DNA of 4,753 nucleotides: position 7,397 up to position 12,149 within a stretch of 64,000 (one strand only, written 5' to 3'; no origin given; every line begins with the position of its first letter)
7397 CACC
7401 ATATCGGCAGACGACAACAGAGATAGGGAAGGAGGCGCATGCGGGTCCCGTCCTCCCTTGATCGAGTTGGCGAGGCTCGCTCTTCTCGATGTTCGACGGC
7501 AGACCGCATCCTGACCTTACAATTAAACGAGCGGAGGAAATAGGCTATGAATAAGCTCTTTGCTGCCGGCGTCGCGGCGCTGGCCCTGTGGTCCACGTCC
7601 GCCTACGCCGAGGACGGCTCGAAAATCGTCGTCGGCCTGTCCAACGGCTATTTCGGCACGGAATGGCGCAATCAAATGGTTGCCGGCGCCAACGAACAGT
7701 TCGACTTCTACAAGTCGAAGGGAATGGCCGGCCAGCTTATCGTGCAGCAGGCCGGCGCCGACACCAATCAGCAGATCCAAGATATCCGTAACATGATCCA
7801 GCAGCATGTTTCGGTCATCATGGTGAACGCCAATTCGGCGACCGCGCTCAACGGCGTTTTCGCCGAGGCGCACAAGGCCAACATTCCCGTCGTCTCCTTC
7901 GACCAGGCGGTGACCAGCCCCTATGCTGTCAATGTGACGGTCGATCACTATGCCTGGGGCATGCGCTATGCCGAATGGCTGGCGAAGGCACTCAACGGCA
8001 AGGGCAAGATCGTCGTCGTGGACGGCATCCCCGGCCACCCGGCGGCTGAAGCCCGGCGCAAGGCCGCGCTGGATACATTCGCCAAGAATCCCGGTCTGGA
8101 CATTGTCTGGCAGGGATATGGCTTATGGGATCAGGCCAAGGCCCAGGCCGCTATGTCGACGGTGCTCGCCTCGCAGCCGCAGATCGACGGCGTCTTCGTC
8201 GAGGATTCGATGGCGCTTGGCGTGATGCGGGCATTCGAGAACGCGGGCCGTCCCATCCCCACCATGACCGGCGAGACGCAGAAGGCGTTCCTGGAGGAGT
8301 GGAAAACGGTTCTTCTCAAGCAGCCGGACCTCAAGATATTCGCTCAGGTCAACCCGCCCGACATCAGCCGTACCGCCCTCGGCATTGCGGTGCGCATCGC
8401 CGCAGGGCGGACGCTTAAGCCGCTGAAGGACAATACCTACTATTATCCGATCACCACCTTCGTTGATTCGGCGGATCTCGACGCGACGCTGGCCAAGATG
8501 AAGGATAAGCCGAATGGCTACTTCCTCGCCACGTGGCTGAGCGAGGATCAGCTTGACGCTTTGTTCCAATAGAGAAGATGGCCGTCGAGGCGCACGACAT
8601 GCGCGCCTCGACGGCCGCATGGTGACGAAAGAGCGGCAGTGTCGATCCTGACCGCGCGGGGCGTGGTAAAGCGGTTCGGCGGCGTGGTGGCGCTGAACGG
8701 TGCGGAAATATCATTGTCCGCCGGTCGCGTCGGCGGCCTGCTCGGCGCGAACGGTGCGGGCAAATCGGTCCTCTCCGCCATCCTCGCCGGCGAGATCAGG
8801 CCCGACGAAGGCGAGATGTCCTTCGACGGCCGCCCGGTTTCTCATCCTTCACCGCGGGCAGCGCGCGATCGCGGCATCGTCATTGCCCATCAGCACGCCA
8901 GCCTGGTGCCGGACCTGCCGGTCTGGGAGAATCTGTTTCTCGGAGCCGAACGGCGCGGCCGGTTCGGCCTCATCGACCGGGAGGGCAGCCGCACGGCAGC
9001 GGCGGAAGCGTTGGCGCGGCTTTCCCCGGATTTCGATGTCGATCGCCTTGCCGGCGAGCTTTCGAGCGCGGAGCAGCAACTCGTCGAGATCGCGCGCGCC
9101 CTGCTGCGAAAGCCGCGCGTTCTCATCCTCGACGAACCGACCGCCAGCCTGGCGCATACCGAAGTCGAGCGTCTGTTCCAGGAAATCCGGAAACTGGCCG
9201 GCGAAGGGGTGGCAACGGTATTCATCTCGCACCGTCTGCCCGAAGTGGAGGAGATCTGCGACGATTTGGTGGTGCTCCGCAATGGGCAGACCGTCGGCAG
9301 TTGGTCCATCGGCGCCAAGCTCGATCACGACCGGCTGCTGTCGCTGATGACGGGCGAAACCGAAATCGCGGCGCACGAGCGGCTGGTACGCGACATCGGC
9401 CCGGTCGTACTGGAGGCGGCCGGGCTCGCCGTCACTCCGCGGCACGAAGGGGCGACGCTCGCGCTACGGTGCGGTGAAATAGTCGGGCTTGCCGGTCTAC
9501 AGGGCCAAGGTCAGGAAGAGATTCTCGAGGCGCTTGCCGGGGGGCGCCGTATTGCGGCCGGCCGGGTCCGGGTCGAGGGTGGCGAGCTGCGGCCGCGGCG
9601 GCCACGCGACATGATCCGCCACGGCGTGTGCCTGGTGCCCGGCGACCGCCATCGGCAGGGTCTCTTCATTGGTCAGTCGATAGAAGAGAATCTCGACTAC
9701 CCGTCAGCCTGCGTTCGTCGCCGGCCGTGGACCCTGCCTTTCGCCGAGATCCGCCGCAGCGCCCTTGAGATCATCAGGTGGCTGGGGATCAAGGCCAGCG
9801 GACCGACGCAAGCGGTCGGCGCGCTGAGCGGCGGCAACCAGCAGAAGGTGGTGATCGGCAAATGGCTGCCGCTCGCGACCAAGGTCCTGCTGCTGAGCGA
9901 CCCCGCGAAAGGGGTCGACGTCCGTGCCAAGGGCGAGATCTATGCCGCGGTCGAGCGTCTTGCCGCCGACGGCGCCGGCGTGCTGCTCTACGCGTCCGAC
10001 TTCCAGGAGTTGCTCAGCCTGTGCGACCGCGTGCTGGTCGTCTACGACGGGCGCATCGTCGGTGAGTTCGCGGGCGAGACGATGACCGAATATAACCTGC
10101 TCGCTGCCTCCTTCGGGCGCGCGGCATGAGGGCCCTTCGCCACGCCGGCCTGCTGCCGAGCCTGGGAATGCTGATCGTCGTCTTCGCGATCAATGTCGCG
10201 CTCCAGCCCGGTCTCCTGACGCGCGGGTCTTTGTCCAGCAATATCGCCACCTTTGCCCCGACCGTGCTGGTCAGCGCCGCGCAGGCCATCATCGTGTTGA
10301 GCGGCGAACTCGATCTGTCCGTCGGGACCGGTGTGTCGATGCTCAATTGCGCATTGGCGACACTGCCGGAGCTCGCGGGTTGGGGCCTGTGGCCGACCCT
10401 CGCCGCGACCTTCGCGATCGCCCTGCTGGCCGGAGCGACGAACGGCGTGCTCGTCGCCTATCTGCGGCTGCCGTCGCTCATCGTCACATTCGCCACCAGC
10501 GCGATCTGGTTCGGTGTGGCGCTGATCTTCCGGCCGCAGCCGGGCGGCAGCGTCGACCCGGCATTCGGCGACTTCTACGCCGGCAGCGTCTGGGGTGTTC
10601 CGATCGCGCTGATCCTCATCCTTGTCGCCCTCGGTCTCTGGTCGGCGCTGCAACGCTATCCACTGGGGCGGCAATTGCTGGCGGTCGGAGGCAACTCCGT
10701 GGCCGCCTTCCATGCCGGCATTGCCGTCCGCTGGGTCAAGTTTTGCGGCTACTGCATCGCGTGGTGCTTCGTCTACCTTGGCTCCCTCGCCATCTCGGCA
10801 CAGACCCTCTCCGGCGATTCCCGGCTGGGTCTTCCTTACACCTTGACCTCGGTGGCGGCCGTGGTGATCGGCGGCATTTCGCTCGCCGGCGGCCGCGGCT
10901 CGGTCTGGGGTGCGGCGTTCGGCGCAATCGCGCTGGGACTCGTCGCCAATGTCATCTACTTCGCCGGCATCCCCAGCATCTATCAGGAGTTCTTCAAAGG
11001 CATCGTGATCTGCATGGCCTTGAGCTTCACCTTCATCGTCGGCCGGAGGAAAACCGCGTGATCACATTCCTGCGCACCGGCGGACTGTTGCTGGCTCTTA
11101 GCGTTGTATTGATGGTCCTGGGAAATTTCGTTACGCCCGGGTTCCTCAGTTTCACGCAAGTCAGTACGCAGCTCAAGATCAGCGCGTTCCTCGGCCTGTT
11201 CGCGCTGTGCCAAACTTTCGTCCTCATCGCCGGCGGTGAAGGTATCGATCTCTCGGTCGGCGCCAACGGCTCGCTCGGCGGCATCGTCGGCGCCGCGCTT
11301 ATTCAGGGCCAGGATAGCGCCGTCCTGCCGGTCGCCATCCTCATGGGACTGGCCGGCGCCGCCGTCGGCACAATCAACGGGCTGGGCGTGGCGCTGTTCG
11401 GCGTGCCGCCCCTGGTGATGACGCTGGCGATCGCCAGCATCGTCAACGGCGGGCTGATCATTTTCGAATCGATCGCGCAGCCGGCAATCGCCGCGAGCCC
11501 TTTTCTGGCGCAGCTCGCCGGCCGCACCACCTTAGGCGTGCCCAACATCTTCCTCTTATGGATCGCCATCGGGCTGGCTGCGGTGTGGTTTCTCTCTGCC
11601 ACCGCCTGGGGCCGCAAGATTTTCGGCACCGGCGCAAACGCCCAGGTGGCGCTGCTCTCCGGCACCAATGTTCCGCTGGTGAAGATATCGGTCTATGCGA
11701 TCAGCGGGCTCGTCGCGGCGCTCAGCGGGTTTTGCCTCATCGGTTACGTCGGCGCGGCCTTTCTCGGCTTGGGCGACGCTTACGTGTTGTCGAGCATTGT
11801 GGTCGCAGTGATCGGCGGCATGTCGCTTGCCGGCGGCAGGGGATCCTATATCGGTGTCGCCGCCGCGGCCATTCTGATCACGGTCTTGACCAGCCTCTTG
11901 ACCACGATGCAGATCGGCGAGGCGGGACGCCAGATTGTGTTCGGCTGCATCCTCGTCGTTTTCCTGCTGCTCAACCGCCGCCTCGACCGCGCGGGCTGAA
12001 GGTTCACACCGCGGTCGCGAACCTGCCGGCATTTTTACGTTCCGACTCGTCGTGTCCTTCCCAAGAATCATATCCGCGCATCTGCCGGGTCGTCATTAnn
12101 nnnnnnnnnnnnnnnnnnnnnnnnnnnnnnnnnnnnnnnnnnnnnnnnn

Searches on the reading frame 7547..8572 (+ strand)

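Call 17: search_protein_families(library=pfam, proteins=[window:7547-8572:+])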
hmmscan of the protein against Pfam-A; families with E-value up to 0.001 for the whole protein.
window:7547-8572:+ (341 aa): 3 families
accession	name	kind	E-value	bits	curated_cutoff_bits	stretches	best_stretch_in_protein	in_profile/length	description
PF13407.12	Peripla_BP_4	-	3.2e-52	178.1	35.1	1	29-288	1-257/258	Periplasmic binding protein domain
PF13458.12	Peripla_BP_6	-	6.3e-09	36.4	31.7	1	56-236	37-216/343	Periplasmic binding protein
PF13377.12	Peripla_BP_3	-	0.00079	20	26.5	0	165-238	24-102/167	Periplasmic binding protein-like domain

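Call 49: search_protein_families(library=ncbifam, proteins=[window:7547-8572:+], max_evalue=0.00001)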
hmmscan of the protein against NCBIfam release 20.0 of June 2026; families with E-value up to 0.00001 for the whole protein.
window:7547-8572:+ (341 aa): 11 families
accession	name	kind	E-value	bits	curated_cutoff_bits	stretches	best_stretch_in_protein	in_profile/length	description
NF007254.0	PRK09701.1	equivalog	2.5e-19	69.6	335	1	3-284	6-286/311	D-allose transporter substrate-binding protein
NF007936.0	PRK10653.1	equivalog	8e-19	68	337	1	9-235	13-231/295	ribose ABC transporter substrate-binding protein RbsB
NF041827.1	YtfQ_transport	equivalog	8.7e-19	67.6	510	1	9-234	12-237/320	galactofuranose ABC transporter, galactofuranose-binding protein YtfQ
TIGR02634.1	xylF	equivalog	8.7e-18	64.9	389.55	1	59-303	26-270/302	D-xylose ABC transporter substrate-binding protein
NF040907.2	ChvE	equivalog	5.5e-15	55.4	460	1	65-151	32-120/324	multiple monosaccharide ABC transporter substrate-binding protein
TIGR02637.1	RhaS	equivalog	2.8e-12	46.5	342.25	1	56-228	25-199/302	rhamnose ABC transporter substrate-binding protein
NF007075.0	PRK09526.1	subfamily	2.2e-11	43.3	340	1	69-239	101-268/358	LacI family DNA-binding transcriptional regulator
NF011924.1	PRK15395.1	equivalog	8.7e-09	34.9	420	1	63-239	58-255/329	galactose/glucose ABC transporter substrate-binding protein MglB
NF007680.0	PRK10355.1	equivalog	8e-08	31.8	504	1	54-287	48-284/331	D-xylose ABC transporter substrate-binding protein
NF047341.1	lactose_RbsR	equivalog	5.1e-07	29.3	382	1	68-239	98-264/331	ribose utilization transcriptional repressor RbsR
NF011937.0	PRK15408.1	equivalog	9.2e-06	24.7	384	0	73-233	70-235/340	autoinducer 2 ABC transporter substrate-binding protein LsrB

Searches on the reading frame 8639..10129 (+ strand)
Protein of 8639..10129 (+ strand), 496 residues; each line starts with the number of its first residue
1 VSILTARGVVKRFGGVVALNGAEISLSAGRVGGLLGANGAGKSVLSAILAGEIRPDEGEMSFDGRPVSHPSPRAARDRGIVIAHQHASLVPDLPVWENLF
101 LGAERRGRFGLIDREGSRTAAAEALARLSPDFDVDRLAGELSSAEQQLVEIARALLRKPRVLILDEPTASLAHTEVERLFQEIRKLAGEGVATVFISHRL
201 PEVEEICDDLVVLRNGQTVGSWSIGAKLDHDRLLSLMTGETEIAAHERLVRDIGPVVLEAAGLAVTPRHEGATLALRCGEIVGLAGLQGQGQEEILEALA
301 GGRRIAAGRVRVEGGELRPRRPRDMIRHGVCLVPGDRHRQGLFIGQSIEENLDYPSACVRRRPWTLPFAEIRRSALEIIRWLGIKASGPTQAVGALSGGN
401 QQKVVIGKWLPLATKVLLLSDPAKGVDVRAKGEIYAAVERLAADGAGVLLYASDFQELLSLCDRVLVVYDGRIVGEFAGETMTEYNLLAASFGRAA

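Call 17: search_protein_families(library=pfam, proteins=[window:8639-10129:+])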
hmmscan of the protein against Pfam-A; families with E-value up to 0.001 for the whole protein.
window:8639-10129:+ (496 aa): 2 families
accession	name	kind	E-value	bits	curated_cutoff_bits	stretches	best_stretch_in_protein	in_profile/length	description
PF00005.33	ABC_tran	-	3.9e-43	147.8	25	2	19-169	1-137/137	ABC transporter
PF13304.12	AAA_21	-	1.4e-06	29.1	27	1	98-198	175-298/304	AAA domain, putative AbiEii toxin, Type IV TA system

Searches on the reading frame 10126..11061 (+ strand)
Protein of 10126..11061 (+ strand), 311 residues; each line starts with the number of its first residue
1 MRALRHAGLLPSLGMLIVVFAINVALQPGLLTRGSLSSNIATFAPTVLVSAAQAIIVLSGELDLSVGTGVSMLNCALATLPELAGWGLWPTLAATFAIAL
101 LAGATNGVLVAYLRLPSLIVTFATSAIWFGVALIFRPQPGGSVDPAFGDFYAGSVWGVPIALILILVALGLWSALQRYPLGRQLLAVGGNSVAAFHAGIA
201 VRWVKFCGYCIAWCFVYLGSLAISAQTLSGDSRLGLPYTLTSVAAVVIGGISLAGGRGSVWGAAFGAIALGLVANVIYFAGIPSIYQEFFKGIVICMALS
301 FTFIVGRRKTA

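Call 17: search_protein_families(library=pfam, proteins=[window:10126-11061:+])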
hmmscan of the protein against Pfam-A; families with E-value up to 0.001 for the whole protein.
window:10126-11061:+ (311 aa): 1 family
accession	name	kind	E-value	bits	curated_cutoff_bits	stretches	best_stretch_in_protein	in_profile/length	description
PF02653.21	BPD_transp_2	-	3.4e-24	85.9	26.8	1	40-298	6-268/269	Branched-chain amino acid transport system / permease component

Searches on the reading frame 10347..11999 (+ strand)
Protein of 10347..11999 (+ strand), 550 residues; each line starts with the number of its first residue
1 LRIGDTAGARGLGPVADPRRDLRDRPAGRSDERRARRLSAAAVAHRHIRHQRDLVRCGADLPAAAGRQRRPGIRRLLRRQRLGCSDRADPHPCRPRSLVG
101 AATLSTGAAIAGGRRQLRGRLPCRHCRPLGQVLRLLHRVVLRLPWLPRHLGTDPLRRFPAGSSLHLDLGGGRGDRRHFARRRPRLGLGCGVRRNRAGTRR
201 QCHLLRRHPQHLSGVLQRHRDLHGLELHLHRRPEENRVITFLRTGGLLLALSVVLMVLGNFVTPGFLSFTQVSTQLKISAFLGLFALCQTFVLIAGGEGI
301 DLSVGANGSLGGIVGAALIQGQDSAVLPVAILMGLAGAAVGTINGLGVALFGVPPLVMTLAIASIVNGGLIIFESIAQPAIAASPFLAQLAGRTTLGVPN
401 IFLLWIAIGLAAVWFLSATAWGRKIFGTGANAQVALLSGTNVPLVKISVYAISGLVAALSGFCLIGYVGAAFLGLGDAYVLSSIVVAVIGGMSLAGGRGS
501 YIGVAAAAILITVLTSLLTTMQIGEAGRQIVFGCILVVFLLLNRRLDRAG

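Call 17: search_protein_families(library=pfam, proteins=[window:10347-11999:+])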
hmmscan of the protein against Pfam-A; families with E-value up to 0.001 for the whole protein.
window:10347-11999:+ (550 aa): 1 family
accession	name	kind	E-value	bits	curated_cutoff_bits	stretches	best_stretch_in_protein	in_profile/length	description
PF02653.21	BPD_transp_2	-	4.8e-24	85.4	26.8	1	279-540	9-269/269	Branched-chain amino acid transport system / permease component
